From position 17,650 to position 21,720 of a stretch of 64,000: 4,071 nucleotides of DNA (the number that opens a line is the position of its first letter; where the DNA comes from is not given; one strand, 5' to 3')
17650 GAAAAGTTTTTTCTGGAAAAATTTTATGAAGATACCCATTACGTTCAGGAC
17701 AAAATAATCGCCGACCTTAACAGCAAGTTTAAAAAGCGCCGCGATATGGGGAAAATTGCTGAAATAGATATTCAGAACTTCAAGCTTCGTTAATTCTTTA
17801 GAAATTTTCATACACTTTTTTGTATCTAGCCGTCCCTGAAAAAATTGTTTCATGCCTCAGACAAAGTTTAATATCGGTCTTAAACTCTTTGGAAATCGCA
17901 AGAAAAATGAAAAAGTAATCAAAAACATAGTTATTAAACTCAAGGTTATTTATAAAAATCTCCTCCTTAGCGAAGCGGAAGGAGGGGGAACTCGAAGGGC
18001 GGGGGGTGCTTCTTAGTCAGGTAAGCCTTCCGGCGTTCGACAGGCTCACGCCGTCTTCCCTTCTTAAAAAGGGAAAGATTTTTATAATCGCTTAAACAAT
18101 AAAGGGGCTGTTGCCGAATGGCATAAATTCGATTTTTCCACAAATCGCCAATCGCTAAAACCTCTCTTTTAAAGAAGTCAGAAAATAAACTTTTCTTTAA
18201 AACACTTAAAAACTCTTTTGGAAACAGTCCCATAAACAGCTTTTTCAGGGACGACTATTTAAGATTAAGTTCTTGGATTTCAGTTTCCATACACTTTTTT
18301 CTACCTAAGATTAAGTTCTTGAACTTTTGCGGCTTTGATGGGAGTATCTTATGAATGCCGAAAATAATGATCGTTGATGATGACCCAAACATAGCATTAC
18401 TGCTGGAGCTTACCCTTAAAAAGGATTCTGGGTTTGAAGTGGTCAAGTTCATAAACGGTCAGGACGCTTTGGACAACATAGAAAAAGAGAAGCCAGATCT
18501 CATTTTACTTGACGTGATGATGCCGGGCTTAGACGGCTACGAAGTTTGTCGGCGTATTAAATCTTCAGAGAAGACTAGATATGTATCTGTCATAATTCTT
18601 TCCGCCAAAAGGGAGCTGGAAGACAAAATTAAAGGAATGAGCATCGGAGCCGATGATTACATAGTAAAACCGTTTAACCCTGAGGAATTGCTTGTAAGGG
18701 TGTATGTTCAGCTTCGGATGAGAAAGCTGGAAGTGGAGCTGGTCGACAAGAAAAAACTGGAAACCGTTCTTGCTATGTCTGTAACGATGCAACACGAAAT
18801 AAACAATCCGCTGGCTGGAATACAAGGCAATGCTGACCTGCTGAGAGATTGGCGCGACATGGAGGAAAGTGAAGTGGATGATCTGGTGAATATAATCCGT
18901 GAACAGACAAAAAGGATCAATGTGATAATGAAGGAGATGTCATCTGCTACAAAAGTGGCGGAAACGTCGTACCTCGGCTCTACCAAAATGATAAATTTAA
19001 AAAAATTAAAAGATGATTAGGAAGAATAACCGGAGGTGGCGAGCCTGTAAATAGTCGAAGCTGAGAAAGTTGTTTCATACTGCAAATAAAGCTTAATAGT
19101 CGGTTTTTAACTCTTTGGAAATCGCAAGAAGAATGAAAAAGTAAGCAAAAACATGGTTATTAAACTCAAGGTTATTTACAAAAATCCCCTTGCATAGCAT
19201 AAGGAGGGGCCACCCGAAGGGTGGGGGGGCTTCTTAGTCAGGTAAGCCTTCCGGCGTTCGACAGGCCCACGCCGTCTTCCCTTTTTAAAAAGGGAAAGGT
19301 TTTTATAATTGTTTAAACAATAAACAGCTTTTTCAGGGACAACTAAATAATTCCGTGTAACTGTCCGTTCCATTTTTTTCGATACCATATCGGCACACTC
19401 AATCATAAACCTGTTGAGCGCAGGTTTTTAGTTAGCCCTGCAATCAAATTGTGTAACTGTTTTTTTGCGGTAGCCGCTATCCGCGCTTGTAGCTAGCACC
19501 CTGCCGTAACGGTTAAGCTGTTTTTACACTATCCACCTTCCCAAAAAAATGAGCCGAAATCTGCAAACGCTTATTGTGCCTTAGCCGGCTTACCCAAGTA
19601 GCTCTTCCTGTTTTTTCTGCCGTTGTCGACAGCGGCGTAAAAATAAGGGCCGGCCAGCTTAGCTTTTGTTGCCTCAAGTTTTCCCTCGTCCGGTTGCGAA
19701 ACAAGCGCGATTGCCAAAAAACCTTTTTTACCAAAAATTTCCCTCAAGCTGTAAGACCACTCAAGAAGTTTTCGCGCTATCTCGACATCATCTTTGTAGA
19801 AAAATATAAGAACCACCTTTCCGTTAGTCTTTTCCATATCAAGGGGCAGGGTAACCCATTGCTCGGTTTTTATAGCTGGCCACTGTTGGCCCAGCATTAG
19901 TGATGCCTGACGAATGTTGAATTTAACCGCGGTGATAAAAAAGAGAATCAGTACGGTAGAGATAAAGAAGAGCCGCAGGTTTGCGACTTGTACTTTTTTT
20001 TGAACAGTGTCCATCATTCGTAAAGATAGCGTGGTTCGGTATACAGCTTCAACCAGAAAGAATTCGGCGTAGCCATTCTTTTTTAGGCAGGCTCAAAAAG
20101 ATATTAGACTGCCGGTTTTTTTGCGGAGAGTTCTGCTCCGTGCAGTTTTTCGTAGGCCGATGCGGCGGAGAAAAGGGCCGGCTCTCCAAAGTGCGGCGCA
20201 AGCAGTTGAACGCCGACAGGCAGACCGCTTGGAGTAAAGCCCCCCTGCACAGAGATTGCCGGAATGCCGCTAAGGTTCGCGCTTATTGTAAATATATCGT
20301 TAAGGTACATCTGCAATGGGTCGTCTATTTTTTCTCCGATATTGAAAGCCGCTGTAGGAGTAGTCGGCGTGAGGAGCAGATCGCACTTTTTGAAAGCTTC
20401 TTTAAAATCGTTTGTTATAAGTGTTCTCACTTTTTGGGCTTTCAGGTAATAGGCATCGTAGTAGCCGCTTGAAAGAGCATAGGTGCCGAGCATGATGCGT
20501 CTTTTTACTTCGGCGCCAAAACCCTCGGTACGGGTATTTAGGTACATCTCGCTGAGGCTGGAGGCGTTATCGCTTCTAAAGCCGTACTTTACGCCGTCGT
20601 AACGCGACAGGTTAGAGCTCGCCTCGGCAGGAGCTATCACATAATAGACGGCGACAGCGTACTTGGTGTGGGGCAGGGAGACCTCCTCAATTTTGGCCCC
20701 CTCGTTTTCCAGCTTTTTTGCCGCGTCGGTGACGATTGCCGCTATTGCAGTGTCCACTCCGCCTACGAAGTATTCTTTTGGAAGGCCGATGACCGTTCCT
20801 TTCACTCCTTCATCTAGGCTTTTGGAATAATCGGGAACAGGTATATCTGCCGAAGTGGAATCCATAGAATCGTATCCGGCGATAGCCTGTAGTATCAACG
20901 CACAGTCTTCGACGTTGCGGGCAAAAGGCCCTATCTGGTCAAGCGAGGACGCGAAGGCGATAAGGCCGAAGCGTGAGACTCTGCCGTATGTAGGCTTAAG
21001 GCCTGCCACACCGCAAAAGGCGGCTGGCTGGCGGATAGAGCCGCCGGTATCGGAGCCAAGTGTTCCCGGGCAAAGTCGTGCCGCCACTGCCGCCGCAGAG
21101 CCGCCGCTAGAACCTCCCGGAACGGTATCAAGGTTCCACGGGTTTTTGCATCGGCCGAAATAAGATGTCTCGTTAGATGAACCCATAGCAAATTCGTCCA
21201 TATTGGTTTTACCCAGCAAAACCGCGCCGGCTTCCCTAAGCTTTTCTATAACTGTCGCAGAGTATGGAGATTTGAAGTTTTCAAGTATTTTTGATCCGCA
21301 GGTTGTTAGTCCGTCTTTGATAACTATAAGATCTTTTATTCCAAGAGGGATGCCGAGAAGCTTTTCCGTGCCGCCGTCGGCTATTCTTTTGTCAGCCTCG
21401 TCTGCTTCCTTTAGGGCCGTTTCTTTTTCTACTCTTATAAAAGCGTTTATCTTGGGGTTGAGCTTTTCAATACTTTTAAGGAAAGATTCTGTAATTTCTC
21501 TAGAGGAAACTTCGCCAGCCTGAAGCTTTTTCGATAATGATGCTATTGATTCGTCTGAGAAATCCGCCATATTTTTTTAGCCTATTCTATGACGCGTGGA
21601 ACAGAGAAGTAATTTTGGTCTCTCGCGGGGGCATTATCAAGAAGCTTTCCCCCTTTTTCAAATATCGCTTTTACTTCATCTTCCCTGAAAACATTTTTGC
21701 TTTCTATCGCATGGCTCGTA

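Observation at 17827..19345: Family of about 290-nt terminal-inverted-repeat elements (type-2) with hairpin covariation, possibly a structured RNA or MITE; two direct copies bracket the REC-DHp gene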

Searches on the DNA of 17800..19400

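Call 52: search_rna_families(source=window, start=17800, end=19400, threshold=evalue, max_evalue=5)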
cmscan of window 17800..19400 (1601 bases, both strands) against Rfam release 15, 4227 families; matches with E-value up to 5: 3.
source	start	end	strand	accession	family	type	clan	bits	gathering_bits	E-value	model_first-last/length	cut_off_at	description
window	18988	19082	+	RF01650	ceN68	Gene; snRNA; snoRNA; HACA-box;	-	19.5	80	1.9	1-121/121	no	Caenorhabditis snoRNA ceN48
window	17865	18006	-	RF01909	CDKN2B-AS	Gene; lncRNA;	-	18.2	80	2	1-150/150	no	CDKN2B antisense RNA 1 intronic convserved region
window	17886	17939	+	RF01335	CRISPR-DR22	Gene; CRISPR;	-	15.9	50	4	1-36/36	no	CRISPR RNA direct repeat element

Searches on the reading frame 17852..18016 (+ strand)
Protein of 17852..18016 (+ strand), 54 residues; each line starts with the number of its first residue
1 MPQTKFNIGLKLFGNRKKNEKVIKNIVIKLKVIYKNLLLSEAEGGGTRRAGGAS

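Call 87: search_protein_families(library=pfam, proteins=[window:17852-18016:+], max_evalue=0.1)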
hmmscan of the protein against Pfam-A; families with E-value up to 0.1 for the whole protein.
window:17852-18016:+ (54 aa): 0 families

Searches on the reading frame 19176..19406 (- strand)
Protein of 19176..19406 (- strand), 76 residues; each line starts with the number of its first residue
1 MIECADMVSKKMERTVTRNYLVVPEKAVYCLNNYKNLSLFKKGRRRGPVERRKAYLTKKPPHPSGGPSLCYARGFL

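Call 28: find_homologous_proteins(query=window:19179-19406:-, max_evalue=1)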
Query seq(76 aa): no candidate shares three 5-residue words with the query. No homologue found.

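Call 87: search_protein_families(library=pfam, proteins=[window:19176-19406:-], max_evalue=0.1)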
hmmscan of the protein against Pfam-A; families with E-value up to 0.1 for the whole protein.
window:19176-19406:- (76 aa): 0 families

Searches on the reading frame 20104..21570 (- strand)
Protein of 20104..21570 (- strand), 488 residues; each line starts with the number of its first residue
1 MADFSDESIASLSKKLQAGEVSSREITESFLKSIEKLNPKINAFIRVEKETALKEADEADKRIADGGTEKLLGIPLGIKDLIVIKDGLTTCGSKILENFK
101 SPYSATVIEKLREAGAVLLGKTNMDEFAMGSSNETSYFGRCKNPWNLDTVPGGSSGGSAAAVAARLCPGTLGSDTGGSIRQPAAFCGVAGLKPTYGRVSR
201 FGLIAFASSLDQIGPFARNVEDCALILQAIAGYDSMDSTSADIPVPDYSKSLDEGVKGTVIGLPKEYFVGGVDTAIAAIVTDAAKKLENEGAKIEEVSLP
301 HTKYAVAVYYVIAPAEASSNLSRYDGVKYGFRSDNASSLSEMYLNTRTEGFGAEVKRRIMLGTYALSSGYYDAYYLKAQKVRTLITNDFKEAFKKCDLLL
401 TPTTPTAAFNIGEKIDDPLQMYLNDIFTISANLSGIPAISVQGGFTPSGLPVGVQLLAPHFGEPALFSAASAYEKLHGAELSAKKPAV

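Call 16: search_protein_families(library=pfam, proteins=[window:20104-21570:-])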
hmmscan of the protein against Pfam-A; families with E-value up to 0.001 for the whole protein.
window:20104-21570:- (488 aa): 1 family
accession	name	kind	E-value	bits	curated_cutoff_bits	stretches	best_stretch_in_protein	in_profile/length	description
PF01425.27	Amidase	-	1.5e-161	538.8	27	1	25-466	1-444/445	Amidase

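Call 25: find_encoding_contigs(protein=window:20104-21570:-, flank=10000, max_places=6)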
Protein window:20104-21570:- (488 aa): no gene with exactly this product is on record in the collection.
